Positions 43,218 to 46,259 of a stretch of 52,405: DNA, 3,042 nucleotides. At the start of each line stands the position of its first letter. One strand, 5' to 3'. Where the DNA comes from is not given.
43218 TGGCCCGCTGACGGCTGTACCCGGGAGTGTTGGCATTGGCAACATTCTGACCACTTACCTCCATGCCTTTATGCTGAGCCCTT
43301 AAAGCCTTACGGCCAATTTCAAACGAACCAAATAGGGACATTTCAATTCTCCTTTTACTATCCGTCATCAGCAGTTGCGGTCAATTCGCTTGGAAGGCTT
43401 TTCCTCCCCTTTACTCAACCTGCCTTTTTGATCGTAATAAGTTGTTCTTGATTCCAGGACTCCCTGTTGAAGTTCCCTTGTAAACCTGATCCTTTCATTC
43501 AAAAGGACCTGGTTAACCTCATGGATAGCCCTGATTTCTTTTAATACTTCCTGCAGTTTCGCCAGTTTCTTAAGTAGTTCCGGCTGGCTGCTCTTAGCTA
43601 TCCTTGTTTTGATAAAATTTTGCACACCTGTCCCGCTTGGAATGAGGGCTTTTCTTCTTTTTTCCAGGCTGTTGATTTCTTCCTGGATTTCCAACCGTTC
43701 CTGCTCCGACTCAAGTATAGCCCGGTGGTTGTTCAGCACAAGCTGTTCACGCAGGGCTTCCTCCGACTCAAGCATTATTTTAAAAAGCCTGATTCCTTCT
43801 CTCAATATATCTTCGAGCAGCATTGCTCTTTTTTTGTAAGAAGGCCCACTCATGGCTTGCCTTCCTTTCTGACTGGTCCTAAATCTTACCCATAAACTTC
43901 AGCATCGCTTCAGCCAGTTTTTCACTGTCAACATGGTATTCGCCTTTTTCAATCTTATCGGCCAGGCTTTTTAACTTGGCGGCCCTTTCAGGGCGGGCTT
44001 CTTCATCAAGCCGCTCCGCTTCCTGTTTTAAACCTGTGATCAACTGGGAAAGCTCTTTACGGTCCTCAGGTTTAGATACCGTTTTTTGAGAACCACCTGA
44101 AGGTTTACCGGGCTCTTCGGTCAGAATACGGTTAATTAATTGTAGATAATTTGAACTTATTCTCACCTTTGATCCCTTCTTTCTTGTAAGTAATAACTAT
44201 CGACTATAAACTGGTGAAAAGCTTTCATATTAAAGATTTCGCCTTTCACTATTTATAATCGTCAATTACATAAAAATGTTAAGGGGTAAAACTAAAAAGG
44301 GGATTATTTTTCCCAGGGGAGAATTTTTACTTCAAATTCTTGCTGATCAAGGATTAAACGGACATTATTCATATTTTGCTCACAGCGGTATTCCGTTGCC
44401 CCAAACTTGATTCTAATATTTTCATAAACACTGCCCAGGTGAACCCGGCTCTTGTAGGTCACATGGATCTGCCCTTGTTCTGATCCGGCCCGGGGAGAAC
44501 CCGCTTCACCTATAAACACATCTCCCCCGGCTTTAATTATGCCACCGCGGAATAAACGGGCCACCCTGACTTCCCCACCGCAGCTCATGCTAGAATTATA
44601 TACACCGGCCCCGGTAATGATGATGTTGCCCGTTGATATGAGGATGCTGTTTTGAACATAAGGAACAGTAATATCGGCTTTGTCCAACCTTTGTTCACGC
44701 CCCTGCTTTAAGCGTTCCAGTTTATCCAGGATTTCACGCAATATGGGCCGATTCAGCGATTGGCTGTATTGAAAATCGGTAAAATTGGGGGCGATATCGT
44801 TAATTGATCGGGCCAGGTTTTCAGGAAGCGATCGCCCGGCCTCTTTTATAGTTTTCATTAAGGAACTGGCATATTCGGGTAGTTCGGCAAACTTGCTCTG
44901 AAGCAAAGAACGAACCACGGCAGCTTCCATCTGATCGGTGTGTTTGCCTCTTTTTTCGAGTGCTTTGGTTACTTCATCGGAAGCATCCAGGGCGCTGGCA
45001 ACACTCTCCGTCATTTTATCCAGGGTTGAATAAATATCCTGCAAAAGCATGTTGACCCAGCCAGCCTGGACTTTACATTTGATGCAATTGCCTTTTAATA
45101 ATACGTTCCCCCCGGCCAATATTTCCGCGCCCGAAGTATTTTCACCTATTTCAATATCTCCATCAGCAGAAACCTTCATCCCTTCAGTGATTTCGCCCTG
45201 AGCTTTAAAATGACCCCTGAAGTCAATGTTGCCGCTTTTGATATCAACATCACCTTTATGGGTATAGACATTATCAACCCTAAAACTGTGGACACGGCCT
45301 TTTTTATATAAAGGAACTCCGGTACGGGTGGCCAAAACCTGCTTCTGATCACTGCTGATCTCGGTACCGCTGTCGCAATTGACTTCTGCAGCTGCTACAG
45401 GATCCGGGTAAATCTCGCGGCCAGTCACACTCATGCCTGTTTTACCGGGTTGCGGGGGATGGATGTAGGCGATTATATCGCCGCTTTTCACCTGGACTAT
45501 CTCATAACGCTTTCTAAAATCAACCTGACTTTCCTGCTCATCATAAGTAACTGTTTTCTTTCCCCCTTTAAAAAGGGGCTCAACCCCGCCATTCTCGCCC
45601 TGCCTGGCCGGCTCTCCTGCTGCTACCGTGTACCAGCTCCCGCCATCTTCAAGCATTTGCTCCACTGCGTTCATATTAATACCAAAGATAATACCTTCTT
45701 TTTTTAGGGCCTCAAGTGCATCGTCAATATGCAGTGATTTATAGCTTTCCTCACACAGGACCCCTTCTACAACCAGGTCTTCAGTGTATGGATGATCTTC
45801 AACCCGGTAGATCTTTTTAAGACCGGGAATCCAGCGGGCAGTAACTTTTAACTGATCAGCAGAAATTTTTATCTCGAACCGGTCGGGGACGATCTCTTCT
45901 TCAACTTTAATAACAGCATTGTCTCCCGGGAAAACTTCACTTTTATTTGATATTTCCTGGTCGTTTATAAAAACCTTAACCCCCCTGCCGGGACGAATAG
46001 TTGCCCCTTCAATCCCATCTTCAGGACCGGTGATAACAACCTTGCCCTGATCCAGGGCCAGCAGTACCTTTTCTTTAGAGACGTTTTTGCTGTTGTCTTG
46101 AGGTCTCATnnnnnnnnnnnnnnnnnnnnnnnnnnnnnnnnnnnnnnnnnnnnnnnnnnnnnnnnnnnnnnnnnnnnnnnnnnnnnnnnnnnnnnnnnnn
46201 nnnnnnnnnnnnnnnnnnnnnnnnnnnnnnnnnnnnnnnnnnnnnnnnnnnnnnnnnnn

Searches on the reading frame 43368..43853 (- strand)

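Call 12: search_protein_families(library=pfam, proteins=[window:43368-43853:-])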
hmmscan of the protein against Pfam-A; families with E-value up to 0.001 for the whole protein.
window:43368-43853:- (161 aa): 1 family
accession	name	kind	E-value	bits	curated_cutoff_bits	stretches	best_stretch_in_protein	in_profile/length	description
PF05130.17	FlgN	-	2.3e-08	35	30.5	1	13-147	6-146/147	FlgN protein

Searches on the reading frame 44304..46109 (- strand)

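Call 12: search_protein_families(library=pfam, proteins=[window:44304-46109:-])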
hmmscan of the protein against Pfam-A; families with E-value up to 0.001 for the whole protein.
window:44304-46109:- (601 aa): 2 families
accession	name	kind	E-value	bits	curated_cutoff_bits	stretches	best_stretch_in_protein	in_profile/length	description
PF20250.3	FapA_N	-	4.6e-35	121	27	1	112-270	25-177/178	Flagellar Assembly Protein A N-terminal region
PF03961.19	FapA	-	1.9e-23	83.9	31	1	280-350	1-74/272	Flagellar Assembly Protein A beta solenoid domain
